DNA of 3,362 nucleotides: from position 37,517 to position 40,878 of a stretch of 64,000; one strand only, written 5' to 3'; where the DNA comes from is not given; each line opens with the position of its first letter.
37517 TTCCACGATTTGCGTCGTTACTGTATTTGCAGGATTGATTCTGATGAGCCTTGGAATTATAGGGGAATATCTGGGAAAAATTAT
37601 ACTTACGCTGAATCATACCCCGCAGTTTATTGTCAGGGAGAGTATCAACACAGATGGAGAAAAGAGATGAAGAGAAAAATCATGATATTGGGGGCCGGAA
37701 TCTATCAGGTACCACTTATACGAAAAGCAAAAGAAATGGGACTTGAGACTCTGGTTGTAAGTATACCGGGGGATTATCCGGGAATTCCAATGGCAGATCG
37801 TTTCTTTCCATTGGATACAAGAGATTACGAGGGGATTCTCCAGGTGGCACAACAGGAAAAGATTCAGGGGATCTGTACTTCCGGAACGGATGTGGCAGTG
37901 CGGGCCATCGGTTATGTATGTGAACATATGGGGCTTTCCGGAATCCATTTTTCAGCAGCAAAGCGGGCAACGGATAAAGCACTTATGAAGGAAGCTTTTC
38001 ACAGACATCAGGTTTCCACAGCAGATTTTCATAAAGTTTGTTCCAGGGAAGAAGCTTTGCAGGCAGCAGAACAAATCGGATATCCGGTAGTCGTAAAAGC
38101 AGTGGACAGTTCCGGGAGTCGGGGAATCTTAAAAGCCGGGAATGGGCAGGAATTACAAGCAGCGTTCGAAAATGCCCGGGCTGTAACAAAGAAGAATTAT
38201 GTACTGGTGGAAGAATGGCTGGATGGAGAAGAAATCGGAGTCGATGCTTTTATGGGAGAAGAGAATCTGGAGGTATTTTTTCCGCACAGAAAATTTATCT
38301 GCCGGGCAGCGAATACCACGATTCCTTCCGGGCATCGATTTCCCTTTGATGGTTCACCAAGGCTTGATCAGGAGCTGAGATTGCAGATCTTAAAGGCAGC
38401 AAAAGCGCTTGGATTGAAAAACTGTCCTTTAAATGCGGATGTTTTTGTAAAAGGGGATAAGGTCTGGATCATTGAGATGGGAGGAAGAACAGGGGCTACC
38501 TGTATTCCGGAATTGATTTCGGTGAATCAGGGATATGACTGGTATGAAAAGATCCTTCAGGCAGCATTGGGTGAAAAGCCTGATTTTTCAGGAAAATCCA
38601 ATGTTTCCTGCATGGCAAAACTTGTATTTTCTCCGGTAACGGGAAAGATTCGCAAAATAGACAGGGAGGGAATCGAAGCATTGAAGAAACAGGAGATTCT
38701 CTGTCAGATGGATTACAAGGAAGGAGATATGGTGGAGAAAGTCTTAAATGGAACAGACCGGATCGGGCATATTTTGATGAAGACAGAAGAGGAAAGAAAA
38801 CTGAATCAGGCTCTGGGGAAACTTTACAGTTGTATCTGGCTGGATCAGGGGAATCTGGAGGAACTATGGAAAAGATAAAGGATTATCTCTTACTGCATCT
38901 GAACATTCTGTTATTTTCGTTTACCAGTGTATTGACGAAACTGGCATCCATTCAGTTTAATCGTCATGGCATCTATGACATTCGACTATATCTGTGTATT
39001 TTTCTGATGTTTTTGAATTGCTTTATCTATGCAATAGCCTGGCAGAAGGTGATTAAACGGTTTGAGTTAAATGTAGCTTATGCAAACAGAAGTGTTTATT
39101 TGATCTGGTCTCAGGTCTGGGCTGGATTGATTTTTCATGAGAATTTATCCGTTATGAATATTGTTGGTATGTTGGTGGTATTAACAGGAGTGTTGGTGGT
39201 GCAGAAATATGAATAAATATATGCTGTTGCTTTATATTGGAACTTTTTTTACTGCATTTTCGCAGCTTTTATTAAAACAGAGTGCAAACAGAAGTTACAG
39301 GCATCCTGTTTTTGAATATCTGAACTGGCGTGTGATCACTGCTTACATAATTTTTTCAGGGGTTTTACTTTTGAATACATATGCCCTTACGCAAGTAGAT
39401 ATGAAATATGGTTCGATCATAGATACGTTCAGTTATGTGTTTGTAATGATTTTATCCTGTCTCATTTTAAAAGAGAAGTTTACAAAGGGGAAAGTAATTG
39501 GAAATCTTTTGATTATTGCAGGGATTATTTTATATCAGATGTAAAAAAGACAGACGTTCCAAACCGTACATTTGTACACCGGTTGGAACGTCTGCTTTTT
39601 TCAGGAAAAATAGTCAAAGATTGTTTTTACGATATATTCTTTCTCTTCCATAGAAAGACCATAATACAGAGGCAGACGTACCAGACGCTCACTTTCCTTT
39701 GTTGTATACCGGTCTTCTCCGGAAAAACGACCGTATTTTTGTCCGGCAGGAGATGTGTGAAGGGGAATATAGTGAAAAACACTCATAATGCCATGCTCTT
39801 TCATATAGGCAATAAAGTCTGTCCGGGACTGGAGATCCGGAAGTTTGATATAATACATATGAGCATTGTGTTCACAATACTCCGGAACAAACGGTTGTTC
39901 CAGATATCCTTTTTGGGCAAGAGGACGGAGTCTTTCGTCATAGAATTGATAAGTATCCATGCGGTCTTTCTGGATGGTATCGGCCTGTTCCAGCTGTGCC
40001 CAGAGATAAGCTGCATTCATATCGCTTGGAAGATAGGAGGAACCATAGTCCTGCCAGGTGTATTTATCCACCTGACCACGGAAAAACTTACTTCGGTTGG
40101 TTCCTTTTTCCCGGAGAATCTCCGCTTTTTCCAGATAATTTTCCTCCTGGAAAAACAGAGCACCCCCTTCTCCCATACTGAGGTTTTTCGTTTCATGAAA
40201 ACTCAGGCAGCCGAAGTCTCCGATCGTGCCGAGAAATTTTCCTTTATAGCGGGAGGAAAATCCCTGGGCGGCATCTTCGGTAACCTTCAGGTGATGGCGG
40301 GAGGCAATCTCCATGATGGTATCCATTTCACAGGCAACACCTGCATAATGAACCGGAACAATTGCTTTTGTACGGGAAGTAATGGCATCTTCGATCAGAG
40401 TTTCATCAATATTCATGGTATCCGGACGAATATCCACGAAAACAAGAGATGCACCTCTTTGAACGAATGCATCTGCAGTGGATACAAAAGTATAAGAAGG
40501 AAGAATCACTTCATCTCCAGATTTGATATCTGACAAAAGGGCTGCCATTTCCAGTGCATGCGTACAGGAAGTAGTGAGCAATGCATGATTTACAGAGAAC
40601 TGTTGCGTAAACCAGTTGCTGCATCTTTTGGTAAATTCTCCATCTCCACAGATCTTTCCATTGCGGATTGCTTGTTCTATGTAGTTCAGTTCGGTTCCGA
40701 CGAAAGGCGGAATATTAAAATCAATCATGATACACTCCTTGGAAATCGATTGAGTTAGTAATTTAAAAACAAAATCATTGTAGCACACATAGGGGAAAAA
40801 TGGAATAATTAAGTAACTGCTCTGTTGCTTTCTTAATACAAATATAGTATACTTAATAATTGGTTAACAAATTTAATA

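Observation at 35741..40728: Candidate undescribed Gram-positive Arn-like pathway for an N-acylated 4-amino-6-deoxyhexose carried on a lipid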

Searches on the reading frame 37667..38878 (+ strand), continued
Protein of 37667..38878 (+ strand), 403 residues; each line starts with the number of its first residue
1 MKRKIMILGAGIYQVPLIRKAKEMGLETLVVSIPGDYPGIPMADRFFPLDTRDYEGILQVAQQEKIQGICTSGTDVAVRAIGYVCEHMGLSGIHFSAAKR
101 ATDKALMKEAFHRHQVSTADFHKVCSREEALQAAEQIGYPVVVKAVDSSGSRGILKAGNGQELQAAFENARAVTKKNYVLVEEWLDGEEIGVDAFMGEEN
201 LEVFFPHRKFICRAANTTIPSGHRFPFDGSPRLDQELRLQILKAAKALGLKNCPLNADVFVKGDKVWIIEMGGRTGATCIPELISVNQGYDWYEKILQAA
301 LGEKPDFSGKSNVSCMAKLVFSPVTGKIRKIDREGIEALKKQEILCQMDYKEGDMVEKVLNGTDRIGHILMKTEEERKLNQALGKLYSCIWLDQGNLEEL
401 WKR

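Call 85: search_protein_families(library=pfam, proteins=[L028:5131-6417:+, L019:4617-5375:+, L028:3470-4495:-, L036:6000-8021:+, L011:5676-6590:+, L012:261-2711:+, L076:14920-15882:+, L012:17213-18619:+, L057:13205-15313:-, L067:6677-7957:+], max_evalue=0.001)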
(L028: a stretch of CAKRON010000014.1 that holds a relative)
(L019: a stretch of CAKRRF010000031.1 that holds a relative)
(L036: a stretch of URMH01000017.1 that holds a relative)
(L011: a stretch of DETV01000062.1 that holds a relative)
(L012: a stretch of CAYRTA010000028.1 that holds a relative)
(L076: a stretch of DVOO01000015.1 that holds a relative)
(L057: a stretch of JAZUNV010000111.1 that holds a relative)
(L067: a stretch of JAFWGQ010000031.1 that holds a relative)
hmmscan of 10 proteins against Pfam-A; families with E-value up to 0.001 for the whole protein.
L028:5131-6417:+ (428 aa): 3 families
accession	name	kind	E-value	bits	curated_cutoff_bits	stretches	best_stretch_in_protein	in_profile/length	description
PF16653.10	Sacchrp_dh_C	-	2.6e-19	70.8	31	1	161-415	1-263/265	Saccharopine dehydrogenase C-terminal domain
PF03435.24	Sacchrp_dh_NADP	-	1.2e-13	51.9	25.1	1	12-156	2-128/129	Saccharopine dehydrogenase NADP binding domain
PF02571.20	CbiJ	-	0.00072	19.6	28.6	0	67-102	46-81/234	Precorrin-6x reductase CbiJ/CobK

L019:4617-5375:+ (252 aa): 1 family
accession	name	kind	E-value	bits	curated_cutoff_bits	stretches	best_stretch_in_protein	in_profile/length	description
PF02585.22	PIG-L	-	2.9e-11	44.4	28.2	1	70-187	2-128/129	GlcNAc-PI de-N-acetylase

L028:3470-4495:- (341 aa): 1 family
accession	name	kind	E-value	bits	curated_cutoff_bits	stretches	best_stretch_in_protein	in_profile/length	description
PF01063.24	Aminotran_4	-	1.5e-34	120.2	28.5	1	57-295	2-223/223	Amino-transferase class IV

L036:6000-8021:+ (673 aa): 7 families
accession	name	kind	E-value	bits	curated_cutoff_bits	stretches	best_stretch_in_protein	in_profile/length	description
PF17757.6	UvrB_inter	-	3.2e-33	114.1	22.9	1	168-258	1-91/91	UvrB interaction domain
PF12344.14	UvrB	-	2.9e-24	85.1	27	1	560-602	1-43/43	Ultra-violet resistance protein B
PF00271.37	Helicase_C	-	3.3e-20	72.8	23.5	1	445-553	8-109/110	Helicase conserved C-terminal domain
PF04851.21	ResIII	-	1.4e-14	54.8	22.5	1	20-120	2-106/164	Type III restriction enzyme, res subunit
PF02151.25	UVR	-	6.7e-09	35.7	21.5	1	632-665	2-35/36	UvrB/uvrC motif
PF00270.35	DEAD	-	1.3e-06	28.7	26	1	25-94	3-73/167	DEAD/DEAH box helicase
PF13604.12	AAA_30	-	0.00016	22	27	0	25-85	5-65/191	AAA domain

L011:5676-6590:+ (304 aa): 6 families
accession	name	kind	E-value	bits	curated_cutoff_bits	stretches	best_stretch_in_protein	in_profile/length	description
PF04321.23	RmlD_sub_bind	-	7.5e-90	301.3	27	1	1-303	1-286/287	RmlD substrate binding domain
PF01370.27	Epimerase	-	2.8e-24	86.3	20.9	1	3-185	1-190/240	NAD dependent epimerase/dehydratase family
PF16363.11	GDP_Man_Dehyd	-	3.4e-16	60.1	27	1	4-165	1-172/332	GDP-mannose 4,6 dehydratase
PF02719.21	Polysacc_synt_2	-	2.7e-11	43.6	20.2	1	3-160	1-152/293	Polysaccharide biosynthesis protein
PF01073.25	3Beta_HSD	-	1e-08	35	22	1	5-160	2-162/280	3-beta hydroxysteroid dehydrogenase/isomerase family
PF07993.18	NAD_binding_4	-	3.2e-07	30.2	20.1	1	70-174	89-209/258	Male sterility protein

L012:261-2711:+ (816 aa): 4 families
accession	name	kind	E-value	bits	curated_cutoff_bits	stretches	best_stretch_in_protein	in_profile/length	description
PF00535.33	Glycos_transf_2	-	1.2e-41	142.9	23.3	2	285-395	1-109/168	Glycosyl transferase family 2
PF13641.12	Glyco_tranf_2_3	-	1.2e-17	65.1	27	2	543-765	3-216/230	Glycosyltransferase like family 2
PF10111.15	Glyco_tranf_2_2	-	1.1e-10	42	27.3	1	285-465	1-199/276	Glycosyltransferase like family 2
PF13632.12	Glyco_trans_2_3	-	1.6e-06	28.5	27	1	626-768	1-129/198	Glycosyl transferase family group 2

L076:14920-15882:+ (320 aa): 3 families
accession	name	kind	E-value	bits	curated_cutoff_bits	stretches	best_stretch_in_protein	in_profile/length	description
PF00535.33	Glycos_transf_2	-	8.5e-28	97.8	23.3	1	6-175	2-167/168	Glycosyl transferase family 2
PF13641.12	Glyco_tranf_2_3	-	3.2e-15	57.2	27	1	4-215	3-213/230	Glycosyltransferase like family 2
PF13632.12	Glyco_trans_2_3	-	2.7e-07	31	27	1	82-232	1-142/198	Glycosyl transferase family group 2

L012:17213-18619:+ (468 aa): 2 families
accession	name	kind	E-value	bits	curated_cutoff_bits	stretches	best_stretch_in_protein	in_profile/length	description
PF02397.22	Bac_transf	-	4.4e-73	245.1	27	1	281-460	1-176/179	Bacterial sugar transferase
PF13727.12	CoA_binding_3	-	9e-25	88.1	25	1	67-244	2-175/175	CoA-binding domain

L057:13205-15313:- (702 aa): 1 family
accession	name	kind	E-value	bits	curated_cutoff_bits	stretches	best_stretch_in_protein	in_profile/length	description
PF10060.15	DUF2298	-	8.6e-07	28.7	27.8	1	102-261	24-162/488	Uncharacterized membrane protein (DUF2298)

L067:6677-7957:+ (426 aa): 0 families

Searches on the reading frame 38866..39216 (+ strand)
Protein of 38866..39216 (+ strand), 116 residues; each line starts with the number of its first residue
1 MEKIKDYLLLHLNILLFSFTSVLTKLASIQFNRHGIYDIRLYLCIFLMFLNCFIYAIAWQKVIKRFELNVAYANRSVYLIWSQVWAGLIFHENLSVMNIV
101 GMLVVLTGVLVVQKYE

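Call 3: search_protein_families(library=pfam, proteins=[window:38866-39216:+], max_evalue=0.01)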
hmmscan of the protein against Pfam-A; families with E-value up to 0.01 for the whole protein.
window:38866-39216:+ (116 aa): 1 family
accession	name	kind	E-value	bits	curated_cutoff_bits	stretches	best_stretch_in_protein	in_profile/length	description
PF00892.27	EamA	-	0.00028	21.6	28.2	1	36-112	62-133/135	EamA-like transporter family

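Call 4: search_protein_families(library=ncbifam, proteins=[window:38866-39216:+], max_evalue=0.01)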
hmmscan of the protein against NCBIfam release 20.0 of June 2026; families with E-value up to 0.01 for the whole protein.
window:38866-39216:+ (116 aa): 8 families
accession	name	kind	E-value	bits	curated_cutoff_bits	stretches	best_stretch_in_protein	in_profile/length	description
NF011625.2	PRK15051.1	equivalog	3.4e-05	24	92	1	37-112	34-107/111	4-amino-4-deoxy-L-arabinose-phosphoundecaprenol flippase subunit ArnE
NF007767.1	PRK10452.1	equivalog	0.00019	21.6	122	1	8-113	5-102/120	multidrug/spermidine efflux SMR transporter subunit MdtJ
NF002816.2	PRK02971.1-2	equivalog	0.00044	20.7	99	1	43-114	44-118/120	4-amino-4-deoxy-L-arabinose-phosphoundecaprenol flippase subunit ArnF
NF051482.1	EbrB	exception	0.00061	20.4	160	1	6-114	3-103/105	SMR family multidrug efflux transporter EbrB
NF000279.1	qac_SMR_H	exception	0.0011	19.3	205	1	34-114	24-102/107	quaternary ammonium compound efflux SMR transporter QacH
NF000384.1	QacCGHJ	equivalog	0.0013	19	160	1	33-113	23-101/107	QacCGHJ group quaternary ammonium compound efflux SMR transporter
NF000277.1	qac_SMR_G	exception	0.008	16.5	200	1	16-113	4-101/107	quaternary ammonium compound efflux SMR transporter QacG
NF000023.1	qac_SMR_C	exception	0.0086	16.2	200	0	43-112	33-100/107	quaternary ammonium compound efflux SMR transporter QacC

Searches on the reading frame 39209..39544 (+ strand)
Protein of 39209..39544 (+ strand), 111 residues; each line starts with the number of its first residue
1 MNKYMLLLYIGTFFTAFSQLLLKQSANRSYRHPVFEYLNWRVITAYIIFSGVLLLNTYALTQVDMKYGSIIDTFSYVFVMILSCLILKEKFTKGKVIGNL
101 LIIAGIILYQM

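Call 3: search_protein_families(library=pfam, proteins=[window:39209-39544:+], max_evalue=0.01)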
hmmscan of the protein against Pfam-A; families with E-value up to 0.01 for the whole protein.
window:39209-39544:+ (111 aa): 4 families
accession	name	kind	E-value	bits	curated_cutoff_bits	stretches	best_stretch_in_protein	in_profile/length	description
PF00892.27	EamA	-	5.3e-12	46.6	28.2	1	37-108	59-132/135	EamA-like transporter family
PF03151.22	TPT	-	7.5e-05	22.7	30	1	33-108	59-134/291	Triose-phosphate Transporter family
PF08449.17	UAA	-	0.0017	18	26.2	1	13-109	41-138/311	UAA transporter family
PF10639.15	TMEM234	-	0.0037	17.8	30.1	1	32-108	34-111/113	Putative transmembrane family 234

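Call 4: search_protein_families(library=ncbifam, proteins=[window:39209-39544:+], max_evalue=0.01)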
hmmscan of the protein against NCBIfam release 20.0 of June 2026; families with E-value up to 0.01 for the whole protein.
window:39209-39544:+ (111 aa): 2 families
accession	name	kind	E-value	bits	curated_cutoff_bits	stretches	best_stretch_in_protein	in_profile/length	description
TIGR03340.1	phn_DUF6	hypoth_equivalog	2e-05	24.4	288.15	1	3-108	173-280/281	phosphonate utilization associated putative membrane protein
TIGR00950.1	2A78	equivalog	0.00048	19.6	230.2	1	55-107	212-264/264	carboxylate/amino acid/amine transporter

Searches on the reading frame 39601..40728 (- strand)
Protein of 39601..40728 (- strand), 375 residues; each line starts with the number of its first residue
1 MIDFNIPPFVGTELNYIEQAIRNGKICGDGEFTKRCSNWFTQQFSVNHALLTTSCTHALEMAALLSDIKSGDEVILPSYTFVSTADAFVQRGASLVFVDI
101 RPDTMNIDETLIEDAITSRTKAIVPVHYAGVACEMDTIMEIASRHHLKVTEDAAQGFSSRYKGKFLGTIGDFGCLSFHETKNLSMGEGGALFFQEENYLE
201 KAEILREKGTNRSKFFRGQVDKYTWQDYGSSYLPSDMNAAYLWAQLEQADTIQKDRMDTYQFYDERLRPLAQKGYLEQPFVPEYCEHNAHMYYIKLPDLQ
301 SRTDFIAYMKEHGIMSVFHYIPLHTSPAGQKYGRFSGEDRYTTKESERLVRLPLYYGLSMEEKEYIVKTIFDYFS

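Call 3: search_protein_families(library=pfam, proteins=[window:39601-40728:-], max_evalue=0.01)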
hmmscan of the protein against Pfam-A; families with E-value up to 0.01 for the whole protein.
window:39601-40728:- (375 aa): 3 families
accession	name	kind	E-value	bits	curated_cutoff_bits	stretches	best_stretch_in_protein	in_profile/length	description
PF01041.23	DegT_DnrJ_EryC1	-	2.8e-88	297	19.8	1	12-370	6-359/360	DegT/DnrJ/EryC1/StrS aminotransferase family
PF00155.27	Aminotran_1_2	-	2.3e-06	27.5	19.7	1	27-124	42-151/361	Aminotransferase class I and II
PF00266.25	Aminotran_5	-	0.00012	21.6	21.5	1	50-160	65-183/371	Aminotransferase class-V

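Call 4: search_protein_families(library=ncbifam, proteins=[window:39601-40728:-], max_evalue=0.01)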
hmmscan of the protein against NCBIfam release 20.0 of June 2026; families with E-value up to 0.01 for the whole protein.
window:39601-40728:- (375 aa): 25 families
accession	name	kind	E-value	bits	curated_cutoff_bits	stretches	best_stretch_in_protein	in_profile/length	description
NF008687.0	PRK11706.1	equivalog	4.6e-190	631.2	375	1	1-374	1-374/375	dTDP-4-amino-4,6-dideoxygalactose transaminase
TIGR02379.1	ECA_wecE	subfamily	1.8e-189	629.3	434.85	1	1-375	1-376/376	dTDP-4-amino-4,6-dideoxy-D-glucose transaminase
TIGR03588.1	PseC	equivalog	7.4e-62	209.4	423.5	1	24-372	23-378/380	UDP-4-amino-4,6-dideoxy-N-acetyl-beta-L-altrosamine transaminase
NF008658.2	PRK11658.1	equivalog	7.7e-56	189.4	631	1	4-370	7-373/379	UDP-4-amino-4-deoxy-L-arabinose aminotransferase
TIGR04181.1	NHT_00031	hypoth_equivalog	1.9e-54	184.9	420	1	3-353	2-357/359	LegC family aminotransferase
NF011936.0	PRK15407.1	equivalog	2.9e-39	135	423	2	29-209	63-251/440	lipopolysaccharide biosynthesis protein RfbH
TIGR04427.1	PLP_DesI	equivalog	6.2e-34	117.7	650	1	17-271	38-281/390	dTDP-4-dehydro-6-deoxyglucose aminotransferase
NF005817.0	PRK07683.1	equivalog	1.5e-07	30.4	575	1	47-143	90-188/387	aminotransferase A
NF004975.0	PRK06348.1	equivalog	2.2e-07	30.2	549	1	27-147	66-196/384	pyridoxal phosphate-dependent aminotransferase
NF006488.0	PRK08912.1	equivalog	2.5e-07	30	498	1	49-133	90-176/387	aminotransferase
NF041364.1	GntC_guanitoxin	equivalog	5.4e-07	28.8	415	1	18-152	28-173/356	guanitoxin biosynthesis PLP-dependent (S)-gamma-hydroxy-L-arginine cyclodehydratase GntC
NF005816.0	PRK07682.1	equivalog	1.7e-06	26.9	620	1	33-151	72-201/390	aminotransferase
NF004770.0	PRK06108.1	subfamily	8.7e-06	24.8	422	1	36-145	86-202/396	pyridoxal phosphate-dependent aminotransferase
NF006569.0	PRK09082.1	subfamily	1.1e-05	24.8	420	1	37-124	81-168/386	methionine aminotransferase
NF005732.0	PRK07550.1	equivalog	1.3e-05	24.4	366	1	31-141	78-191/389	aminotransferase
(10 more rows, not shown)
